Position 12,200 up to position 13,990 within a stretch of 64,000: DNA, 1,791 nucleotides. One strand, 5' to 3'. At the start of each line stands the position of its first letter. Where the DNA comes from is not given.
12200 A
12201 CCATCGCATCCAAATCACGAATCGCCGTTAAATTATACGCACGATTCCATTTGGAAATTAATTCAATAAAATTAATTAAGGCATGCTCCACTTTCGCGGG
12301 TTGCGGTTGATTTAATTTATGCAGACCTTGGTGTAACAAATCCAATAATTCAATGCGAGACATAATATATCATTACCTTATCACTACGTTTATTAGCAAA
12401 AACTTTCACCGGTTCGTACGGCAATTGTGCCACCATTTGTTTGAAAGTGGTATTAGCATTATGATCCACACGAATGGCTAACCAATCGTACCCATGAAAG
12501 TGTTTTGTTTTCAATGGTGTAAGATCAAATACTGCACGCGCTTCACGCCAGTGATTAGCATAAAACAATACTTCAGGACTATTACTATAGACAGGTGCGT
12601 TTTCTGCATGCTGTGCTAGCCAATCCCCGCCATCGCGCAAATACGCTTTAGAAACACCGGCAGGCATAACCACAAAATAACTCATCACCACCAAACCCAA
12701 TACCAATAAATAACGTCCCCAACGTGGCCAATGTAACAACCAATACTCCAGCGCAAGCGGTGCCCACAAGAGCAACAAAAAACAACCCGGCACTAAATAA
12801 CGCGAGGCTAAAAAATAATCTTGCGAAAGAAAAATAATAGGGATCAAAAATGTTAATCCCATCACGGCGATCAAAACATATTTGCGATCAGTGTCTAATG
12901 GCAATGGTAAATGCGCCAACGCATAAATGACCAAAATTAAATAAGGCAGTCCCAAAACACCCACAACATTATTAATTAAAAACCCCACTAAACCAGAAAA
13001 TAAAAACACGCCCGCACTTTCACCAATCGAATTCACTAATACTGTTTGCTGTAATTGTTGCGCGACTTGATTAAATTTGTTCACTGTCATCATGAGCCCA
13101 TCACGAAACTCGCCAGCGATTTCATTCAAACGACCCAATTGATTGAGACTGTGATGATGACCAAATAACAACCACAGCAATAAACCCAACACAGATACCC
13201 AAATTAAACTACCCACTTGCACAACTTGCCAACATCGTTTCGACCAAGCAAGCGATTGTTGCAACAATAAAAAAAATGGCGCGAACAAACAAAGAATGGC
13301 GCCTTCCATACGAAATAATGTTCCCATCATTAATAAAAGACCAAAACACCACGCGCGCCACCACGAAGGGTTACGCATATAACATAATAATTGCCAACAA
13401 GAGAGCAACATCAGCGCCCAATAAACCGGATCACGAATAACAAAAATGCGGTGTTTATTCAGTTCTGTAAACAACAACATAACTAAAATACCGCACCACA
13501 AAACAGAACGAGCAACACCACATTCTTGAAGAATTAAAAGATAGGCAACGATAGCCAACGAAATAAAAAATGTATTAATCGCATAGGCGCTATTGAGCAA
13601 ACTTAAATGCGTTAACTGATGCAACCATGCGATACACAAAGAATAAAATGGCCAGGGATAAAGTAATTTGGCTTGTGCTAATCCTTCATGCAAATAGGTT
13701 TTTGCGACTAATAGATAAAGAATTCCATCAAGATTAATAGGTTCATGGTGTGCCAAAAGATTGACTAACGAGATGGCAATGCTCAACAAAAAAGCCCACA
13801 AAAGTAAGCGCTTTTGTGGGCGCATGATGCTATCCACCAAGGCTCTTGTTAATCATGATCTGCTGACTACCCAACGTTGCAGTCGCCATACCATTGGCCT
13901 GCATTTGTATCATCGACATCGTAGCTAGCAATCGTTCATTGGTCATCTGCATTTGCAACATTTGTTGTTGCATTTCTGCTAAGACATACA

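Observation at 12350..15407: Candidate Dot/Icm-linked protein glycosylation module: GT-C-like membrane protein coupled to icmX next to Pro/Thr-rich exported proteins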

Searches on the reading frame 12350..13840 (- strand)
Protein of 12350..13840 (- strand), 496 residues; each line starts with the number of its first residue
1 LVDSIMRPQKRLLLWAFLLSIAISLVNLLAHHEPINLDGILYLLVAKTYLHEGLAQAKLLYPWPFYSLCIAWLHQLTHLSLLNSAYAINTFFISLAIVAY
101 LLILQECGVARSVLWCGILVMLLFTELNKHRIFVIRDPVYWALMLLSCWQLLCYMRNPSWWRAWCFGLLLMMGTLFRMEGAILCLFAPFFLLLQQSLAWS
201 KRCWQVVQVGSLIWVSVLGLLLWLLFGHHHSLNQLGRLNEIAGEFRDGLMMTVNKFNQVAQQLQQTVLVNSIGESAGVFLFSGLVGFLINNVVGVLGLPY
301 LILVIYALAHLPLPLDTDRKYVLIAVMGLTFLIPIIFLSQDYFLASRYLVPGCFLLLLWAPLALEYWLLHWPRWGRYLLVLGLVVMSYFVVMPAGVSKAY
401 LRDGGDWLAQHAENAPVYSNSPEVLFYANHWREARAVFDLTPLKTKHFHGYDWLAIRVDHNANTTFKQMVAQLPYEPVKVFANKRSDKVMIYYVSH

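Call 3: search_protein_families(library=pfam, proteins=[window:12350-13840:-], max_evalue=0.1)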
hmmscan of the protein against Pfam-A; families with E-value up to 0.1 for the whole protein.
window:12350-13840:- (496 aa): 0 families

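Call 4: search_protein_families(library=ncbifam, proteins=[window:12350-13840:-], max_evalue=0.1)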
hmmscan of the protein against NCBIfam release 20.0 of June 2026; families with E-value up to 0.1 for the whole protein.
window:12350-13840:- (496 aa): 1 family
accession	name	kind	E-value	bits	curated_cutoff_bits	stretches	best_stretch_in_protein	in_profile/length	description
NF047440.1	LA3751_2_3_fam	subfamily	7.3e-06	25.1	200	2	281-389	267-378/460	LA_3751/LA_3752 family putative glycosyltransferase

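Call 5: find_homologous_proteins(query=window:12350-13840:-, max_evalue=0.001)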
Query window:12350-13840:- (496 aa): 5 proteins with E <= 0.001 among 8000 candidates.
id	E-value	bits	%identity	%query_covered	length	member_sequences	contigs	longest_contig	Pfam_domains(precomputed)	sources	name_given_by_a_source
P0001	0.0e+0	1113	100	99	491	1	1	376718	-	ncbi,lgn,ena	-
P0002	1.1e-252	858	76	98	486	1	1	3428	-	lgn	-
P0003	1.7e-75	273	33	98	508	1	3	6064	-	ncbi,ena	-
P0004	2.2e-64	236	32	99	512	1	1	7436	-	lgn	-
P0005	3.1e-42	163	29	96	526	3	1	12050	-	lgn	-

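Call 9: search_solved_structures(query=A1, max_evalue=10, show_alignments=3)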
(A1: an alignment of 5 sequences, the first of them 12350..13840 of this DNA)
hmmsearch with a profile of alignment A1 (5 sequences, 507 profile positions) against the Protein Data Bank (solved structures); distinct sequences matched with E-value up to 10: 2.
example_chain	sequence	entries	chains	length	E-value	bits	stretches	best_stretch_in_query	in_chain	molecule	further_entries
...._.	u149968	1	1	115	1.3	10.8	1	44-68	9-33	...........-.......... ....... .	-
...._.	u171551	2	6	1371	1.6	10.5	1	435-500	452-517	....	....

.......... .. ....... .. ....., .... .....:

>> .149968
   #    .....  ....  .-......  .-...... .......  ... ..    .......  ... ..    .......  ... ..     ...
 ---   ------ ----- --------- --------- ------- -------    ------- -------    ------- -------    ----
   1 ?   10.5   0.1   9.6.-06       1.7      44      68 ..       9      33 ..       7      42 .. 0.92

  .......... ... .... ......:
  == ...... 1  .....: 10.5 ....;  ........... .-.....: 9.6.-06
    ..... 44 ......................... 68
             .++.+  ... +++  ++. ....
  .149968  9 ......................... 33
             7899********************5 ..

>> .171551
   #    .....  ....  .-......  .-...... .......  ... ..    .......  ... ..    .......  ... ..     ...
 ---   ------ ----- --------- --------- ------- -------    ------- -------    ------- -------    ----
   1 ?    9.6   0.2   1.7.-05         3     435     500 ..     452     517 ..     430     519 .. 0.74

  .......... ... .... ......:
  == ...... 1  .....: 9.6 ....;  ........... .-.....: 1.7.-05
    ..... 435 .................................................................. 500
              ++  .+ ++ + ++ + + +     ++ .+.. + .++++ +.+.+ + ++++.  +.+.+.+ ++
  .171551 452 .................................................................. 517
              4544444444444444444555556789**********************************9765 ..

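Call 10: find_encoding_contigs(protein=P0003, flank=10000, max_places=4)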
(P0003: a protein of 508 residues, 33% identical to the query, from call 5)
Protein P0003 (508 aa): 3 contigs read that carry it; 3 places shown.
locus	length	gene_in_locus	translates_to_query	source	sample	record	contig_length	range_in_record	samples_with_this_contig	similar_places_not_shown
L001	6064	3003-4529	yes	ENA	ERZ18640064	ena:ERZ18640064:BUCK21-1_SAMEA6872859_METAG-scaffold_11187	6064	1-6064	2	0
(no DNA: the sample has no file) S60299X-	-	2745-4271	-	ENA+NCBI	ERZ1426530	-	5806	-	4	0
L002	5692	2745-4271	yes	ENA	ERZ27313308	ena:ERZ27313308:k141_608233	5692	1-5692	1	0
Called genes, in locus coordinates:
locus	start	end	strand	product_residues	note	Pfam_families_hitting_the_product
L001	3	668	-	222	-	?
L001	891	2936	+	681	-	PF19310:TOP_N, PF01432:Peptidase_M3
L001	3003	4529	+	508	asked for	-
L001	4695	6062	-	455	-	?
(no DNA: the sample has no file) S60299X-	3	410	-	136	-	?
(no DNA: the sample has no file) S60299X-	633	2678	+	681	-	PF19310:TOP_N, PF01432:Peptidase_M3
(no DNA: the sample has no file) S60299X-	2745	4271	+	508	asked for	-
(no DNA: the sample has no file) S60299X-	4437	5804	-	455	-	?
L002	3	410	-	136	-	?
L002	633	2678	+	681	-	PF19310:TOP_N, PF01432:Peptidase_M3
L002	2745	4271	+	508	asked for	-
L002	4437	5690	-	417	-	?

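Call 11: find_encoding_contigs(protein=P0004, flank=10000, max_places=4)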
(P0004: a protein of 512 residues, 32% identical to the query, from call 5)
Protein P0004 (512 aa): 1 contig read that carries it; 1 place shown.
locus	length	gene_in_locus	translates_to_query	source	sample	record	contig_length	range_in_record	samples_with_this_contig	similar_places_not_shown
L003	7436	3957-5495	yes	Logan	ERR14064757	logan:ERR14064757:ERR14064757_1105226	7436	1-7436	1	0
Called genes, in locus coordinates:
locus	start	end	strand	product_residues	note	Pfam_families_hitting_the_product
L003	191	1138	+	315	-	PF01207:Dus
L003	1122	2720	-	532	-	-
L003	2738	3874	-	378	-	PF13439:Glyco_transf_4, PF20706:GT4-conflict, PF00534:Glycos_transf_1, PF13692:Glyco_trans_1_4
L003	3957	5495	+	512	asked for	-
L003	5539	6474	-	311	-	PF01379:Porphobil_deam, PF03900:Porphobil_deamC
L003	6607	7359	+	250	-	PF00106:adh_short, PF13561:adh_short_C2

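Call 12: find_encoding_contigs(protein=P0005, flank=10000, max_places=4)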
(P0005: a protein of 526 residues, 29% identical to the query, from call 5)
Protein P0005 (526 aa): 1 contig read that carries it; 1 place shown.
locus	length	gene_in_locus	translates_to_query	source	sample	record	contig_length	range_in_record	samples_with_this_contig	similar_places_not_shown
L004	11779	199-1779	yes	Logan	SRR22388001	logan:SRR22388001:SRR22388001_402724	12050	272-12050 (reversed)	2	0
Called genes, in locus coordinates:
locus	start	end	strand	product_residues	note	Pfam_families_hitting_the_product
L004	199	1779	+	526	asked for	-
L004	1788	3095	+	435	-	PF11741:AMIN, PF01520:Amidase_3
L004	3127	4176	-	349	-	PF01594:AI-2E_transport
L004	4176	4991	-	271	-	PF00950:ABC-3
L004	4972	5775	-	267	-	PF00005:ABC_tran, PF02463:SMC_N (faint), PF13304:AAA_21 (faint)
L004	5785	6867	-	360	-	PF00953:Glycos_transf_4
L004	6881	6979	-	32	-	-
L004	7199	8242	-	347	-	PF00962:A_deaminase, PF19326:AMP_deaminase (weak)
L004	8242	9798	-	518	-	PF00117:GATase, PF07722:Peptidase_C26, PF02540:NAD_synthase, PF03054:tRNA_Me_trans (faint), PF00958:GMP_synt_C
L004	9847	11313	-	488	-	PF00478:IMPDH, PF00571:CBS, PF01070:FMN_dh, PF01645:Glu_synthase (weak)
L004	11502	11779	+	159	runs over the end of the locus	-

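Call 13: find_encoding_contigs(protein=P0002, flank=10000, max_places=4)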
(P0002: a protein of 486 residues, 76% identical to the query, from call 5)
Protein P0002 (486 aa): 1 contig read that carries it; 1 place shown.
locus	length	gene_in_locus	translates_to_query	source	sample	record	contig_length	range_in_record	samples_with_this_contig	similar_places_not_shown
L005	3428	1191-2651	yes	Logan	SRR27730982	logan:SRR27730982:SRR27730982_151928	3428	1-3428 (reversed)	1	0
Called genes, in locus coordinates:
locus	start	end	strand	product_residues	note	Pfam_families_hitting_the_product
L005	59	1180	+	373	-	PF28212:TraW-like (faint)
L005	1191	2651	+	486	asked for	-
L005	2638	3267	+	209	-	PF02527:GidB, PF05175:MTS (faint), PF13847:Methyltransf_31, PF13649:Methyltransf_25 (weak)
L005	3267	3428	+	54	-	?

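Call 15: search_protein_representatives(alignment_id=A1)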
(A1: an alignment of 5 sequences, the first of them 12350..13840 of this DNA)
Query: 5 sequences, 507 profile positions. Proteins with E-value up to 0.001 (for the whole library): 2395; up to 1e-10: 1540; up to 1e-30: 1017. The best 150 are listed.
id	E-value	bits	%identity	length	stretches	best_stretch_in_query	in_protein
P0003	4.2e-229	777.9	-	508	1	1-506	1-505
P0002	1.4e-228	776.2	-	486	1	15-507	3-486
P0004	1.6e-224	762.7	-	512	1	1-506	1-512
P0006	8.3e-158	542.7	-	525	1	1-506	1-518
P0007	2.4e-157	541.2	-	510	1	13-506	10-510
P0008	2.3e-154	531.3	-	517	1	13-506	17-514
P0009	5.9e-151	520.1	-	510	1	6-504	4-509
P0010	7.4e-148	509.9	-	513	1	13-506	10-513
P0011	1.7e-144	498.8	-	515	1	9-504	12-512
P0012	1.2e-143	495.9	-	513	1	11-507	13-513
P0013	3.7e-140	484.4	-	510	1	13-504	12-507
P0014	1.2e-139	482.8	-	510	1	11-506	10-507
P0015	2.6e-139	481.7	-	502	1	14-506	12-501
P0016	1.0e-133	463.2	-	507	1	16-505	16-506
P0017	1.3e-133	462.9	-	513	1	10-507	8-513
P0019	7.2e-132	457.1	-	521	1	9-505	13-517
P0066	6.5e-108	378.1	-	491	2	283-507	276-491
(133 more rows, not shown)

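Call 17: search_protein_families(library=pfam, alignment_id=A2, max_evalue=0.01)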
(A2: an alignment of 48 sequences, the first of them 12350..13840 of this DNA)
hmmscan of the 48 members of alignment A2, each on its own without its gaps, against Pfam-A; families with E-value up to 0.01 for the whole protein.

A. member 1, window:12350-13840:- (496 aa): 0 families

B. families by the number of members that match (of 48 scanned): 3 families
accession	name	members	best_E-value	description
PF13231.12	PMT_2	8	2.1e-08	Dolichyl-phosphate-mannose-protein mannosyltransferase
PF06667.17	PspB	1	0.001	Phage shock protein B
PF02366.24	PMT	1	0.0071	Dolichyl-phosphate-mannose-protein mannosyltransferase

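Call 18: search_solved_structures(query=A2, max_evalue=10, show_alignments=3)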
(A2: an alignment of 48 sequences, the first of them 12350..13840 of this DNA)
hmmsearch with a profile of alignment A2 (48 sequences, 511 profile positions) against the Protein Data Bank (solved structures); distinct sequences matched with E-value up to 10: 4.
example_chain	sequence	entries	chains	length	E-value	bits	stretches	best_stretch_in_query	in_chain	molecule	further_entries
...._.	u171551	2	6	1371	2.1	9.8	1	422-504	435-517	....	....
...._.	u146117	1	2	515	3.4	9.2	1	186-304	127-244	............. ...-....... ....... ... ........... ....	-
8ipq_B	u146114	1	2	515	3.4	9.2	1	186-304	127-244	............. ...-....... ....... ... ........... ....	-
2jua_A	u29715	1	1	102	4.4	8.8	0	234-267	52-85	de novo protein S836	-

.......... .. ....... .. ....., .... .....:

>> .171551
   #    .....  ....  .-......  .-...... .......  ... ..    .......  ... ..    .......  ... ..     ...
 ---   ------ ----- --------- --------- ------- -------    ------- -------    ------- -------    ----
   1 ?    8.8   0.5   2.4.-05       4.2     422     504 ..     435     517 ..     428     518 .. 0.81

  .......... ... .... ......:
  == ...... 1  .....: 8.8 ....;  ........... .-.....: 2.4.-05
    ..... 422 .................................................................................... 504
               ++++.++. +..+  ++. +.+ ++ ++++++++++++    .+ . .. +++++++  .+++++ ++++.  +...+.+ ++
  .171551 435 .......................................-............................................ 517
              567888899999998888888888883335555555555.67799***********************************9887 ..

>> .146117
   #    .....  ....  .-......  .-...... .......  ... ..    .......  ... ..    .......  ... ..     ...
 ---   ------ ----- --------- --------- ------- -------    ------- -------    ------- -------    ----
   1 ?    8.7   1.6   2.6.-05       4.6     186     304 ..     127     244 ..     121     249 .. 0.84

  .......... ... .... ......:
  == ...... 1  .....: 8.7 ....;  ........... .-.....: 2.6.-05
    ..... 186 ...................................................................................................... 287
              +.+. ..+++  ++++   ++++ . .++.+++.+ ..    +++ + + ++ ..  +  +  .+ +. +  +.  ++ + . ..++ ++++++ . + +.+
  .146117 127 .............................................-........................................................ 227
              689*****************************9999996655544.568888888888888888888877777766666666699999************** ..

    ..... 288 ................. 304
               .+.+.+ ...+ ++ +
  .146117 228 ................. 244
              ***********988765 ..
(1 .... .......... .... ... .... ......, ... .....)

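Call 19: predict_structure(alignment_id=A1)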
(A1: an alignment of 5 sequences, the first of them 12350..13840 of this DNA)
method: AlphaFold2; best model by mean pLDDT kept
length: 496 residues; sequences in the alignment: 5
mean_pLDDT: 63.0   pTM: 0.57
mean pLDDT of the five models: 63.0, 62.9, 62.8, 60.8, 60.0
residues with pLDDT >= 90: 0; 70-90: 194; 50-70: 188; < 50: 114
segments of 3 or more residues with pLDDT < 50: 1-8, 32-34, 128-134, 228-296, 338-349, 386-396, 435-438
pLDDT, mean of each block of 10 residues (from residue 1): 41 69 63 54 74 70 70 80 74 76 74 68 56 54 78 77 75 61 69 77 75 63 53 42 44 45 36 33 36 49 67 68 70 52 44 58 68 62 50 46 79 80 70 52 67 82 71 84 72 79
secondary structure, 60 per line:
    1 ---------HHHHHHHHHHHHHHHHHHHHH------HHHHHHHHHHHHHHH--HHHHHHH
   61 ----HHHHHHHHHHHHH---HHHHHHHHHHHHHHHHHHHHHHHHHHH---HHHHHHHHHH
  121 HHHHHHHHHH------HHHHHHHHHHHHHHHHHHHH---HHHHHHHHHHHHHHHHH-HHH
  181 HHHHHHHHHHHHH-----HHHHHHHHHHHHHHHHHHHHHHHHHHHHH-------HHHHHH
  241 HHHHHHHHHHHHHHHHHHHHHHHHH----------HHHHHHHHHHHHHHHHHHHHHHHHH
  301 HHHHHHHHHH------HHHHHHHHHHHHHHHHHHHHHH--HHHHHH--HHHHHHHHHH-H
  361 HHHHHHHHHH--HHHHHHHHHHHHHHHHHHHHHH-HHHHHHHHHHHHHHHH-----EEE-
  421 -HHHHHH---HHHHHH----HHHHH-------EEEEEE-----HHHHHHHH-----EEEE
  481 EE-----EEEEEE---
elements in order: H10-30 H37-51 H54-60 H65-77 H81-107 H111-130 H137-156 H160-176 H178-193 H199-227 H235-265 H276-310 H317-338 H341-346 H349-358 H360-370 H373-394 H396-411 E417-419 H422-427 H431-436 H441-445 E453-458 H464-471 E477-482 E488-493

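Call 24: find_related_loci(query=A1, collection=genome_contigs, flank=8000)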
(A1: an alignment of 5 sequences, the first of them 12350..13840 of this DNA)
Query A1 (496 aa) in genome_contigs; peptide patterns used: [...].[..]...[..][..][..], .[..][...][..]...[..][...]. (x = any residue, [..] = any of these).
55 stretches matched a pattern; 17 encode a relative of the query (tblastn E <= 1e-3); 17 distinct loci.
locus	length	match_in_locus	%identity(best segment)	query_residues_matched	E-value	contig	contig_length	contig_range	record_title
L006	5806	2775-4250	33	9-492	4e-76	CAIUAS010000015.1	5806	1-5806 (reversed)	MAG: uncultured Gammaproteobacteria bacterium isolate Ki2-D3_bin-1368 genome assembly, contig: bin-1368:015/376, whole g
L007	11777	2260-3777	27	3-491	3e-58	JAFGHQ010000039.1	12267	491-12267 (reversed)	MAG: Gammaproteobacteria bacterium isolate Zod_Metabat.15 k87_6292157, whole genome shotgun sequence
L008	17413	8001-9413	29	30-495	2e-56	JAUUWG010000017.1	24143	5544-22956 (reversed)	MAG: Desulfobacterales bacterium isolate CSMAG_33 CSMAG_33_k141_1349083_length_24143_cov_10.0000, whole genome shotgun s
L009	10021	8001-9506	30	9-495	2e-51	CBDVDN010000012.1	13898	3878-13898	MAG TPA_asm: uncultured Gammaproteobacteria bacterium isolate SRR21487743_concoct_154 genome assembly, contig: ERZ257484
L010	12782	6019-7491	29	8-496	8e-44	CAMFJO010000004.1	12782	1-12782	MAG: uncultured Legionellales bacterium isolate SRR12456166_bin.12_metaWRAP_v1.3_MAG genome assembly, contig: ERZ1228997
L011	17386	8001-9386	29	8-463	6e-43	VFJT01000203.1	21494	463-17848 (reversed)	MAG: Gammaproteobacteria bacterium isolate Bin_72_12 c_000004313760, whole genome shotgun sequence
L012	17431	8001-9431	29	35-492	3e-39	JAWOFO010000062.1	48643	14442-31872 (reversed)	MAG: Desulfobia sp. isolate BLK6-1.bin.47 k191_198275, whole genome shotgun sequence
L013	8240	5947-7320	28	38-492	2e-37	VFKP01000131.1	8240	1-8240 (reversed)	MAG: Gammaproteobacteria bacterium isolate Bin_61_37 c_000001766701, whole genome shotgun sequence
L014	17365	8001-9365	28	35-480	9e-34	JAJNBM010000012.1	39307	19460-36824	MAG: Gammaproteobacteria bacterium isolate C_No_T20_B_bin.126 scaffold_674, whole genome shotgun sequence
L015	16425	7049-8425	28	35-494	2e-42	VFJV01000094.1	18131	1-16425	MAG: Gammaproteobacteria bacterium isolate Bin_72_2 c_000002459073, whole genome shotgun sequence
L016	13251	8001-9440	25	31-492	7e-28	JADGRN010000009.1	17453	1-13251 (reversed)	MAG: Methylophilaceae bacterium isolate Chersky.10_8 contig-100_582, whole genome shotgun sequence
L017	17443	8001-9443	24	19-496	3e-27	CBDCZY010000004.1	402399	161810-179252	MAG: Methylococcales bacterium isolate 882889bd-b10d-485d-b87d-ebbccd635181 genome assembly, contig: contig_4, whole gen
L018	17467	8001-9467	24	18-493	8e-25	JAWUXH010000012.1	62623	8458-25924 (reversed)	MAG: Methylophilaceae bacterium isolate HBSea_ice_MAG636 BAT.636_102207_flag=1_multi=7.0000_len=62623, whole genome shot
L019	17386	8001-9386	26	35-492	5e-23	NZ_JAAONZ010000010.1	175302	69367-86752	Pseudomaricurvus hydrocarbonicus strain JCM 30134 NODE_10_length_175302_cov_43.038543, whole genome shotgun sequence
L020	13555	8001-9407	26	35-492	6e-22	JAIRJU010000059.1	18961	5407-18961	MAG: Pseudomonadales bacterium isolate Ast373_bin18 k119_1161738, whole genome shotgun sequence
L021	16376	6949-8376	34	35-492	3e-20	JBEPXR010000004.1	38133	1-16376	MAG: Desulfobia sp. isolate 02_S197.semibin_refined.044 NODE_76_length_38133_cov_1.935984:0-38133, whole genome shotgun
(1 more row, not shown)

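Call 25: fold_search(model_id=the predicted structure, library=pdb)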
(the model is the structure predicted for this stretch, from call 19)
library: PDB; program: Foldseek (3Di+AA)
matches with E <= 10: 177; with E <= 0.001: 1
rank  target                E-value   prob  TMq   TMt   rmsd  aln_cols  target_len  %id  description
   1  6gxc_A                6.8e-04  1.00  0.45  0.34  11.4       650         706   12  Bacterial oligosaccharyltransferase PglB in complex with an inhibitory peptide and a reactive lipid-linked oligosaccha (released 2018-11-14)
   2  5ogl_A                1.2e-03  1.00  0.44  0.33  11.4       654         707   12  Structure of bacterial oligosaccharyltransferase PglB in complex with an acceptor peptide and an lipid-linked oligosac (released 2017-10-25)
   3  8agb_A                1.7e-03  1.00  0.53  0.43  13.9       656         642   11  Structure of yeast oligosaccharylransferase complex with lipid-linked oligosaccharide bound (released 2022-12-07)
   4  3rce_A                4.6e-03  1.00  0.45  0.34  11.6       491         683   13  Bacterial oligosaccharyltransferase PglB (released 2011-06-15)
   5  6w98_A                4.8e-03  1.00  0.44  0.20  11.1       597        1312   13  Single-Particle Cryo-EM Structure of Arabinofuranosyltransferase AftD from Mycobacteria (released 2020-05-13)
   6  6wby                  4.8e-03  1.00  0.43  0.21  11.8       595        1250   12  Single-Particle Cryo-EM Structure of Arabinofuranosyltransferase AftD from Mycobacteria, Mutant R1389S Class 2 (released 2020-05-13)
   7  9s6t_A                1.7e-02  1.00  0.55  0.56   7.8       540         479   13  Ternary cryo-EM structure of chicken ALG12 with Dol25-PP-GlcNAc2Man7, Dol25-P-Man, and Fab (released 2026-03-18)
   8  9s6s_A                1.9e-02  1.00  0.43  0.40  10.7       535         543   13  Ternary cryo-EM structure of human ALG9 with Dol25-PP-GlcNAc2Man6, Dol25-P-Man and Fab (released 2026-03-18)
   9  9wno_A                2.9e-02  0.99  0.34  0.41  14.1       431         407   14  Cryo-EM structure of Candida glabrata GPI mannosyltransferase I bound to Dol-P-Man (released 2025-12-03)
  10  9s6u_A                2.9e-02  0.99  0.42  0.39  10.5       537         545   13  Ternary cryo-EM structure of human ALG9 with Dol25-PP-GlcNAc2Man8, Dol25-P-Man and Fab (released 2026-03-18)
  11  6wbx                  7.6e-02  0.99  0.43  0.20  11.7       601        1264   12  Single-Particle Cryo-EM Structure of Arabinofuranosyltransferase AftD from Mycobacteria, Mutant R1389S Class 1 (released 2020-05-13)
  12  9ub7_B                8.3e-02  0.91  0.30  0.36  13.9       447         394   12  Structure of glycosylphosphatidylinositol transamidase,state 1 (released 2026-04-08)
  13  6p25_B                1.4e-01  1.00  0.25  0.18   4.4       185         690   14  Structure of S. cerevisiae protein O-mannosyltransferase Pmt1-Pmt2 complex bound to the sugar donor and a peptide acce (released 2019-07-10)
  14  9e6i_B                2.8e-01  1.00  0.34  0.24   4.8       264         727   14  Cryo-EM structure of Saccharomyces cerevisiae Pmt4-Ccw5 complex (released 2025-10-15)
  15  9i5l_A                3.4e-01  0.99  0.34  0.25   4.6       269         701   15  Structure of the Chaetomium thermophilum Pmt4 homodimer (C1 symmetry) (released 2025-12-24)
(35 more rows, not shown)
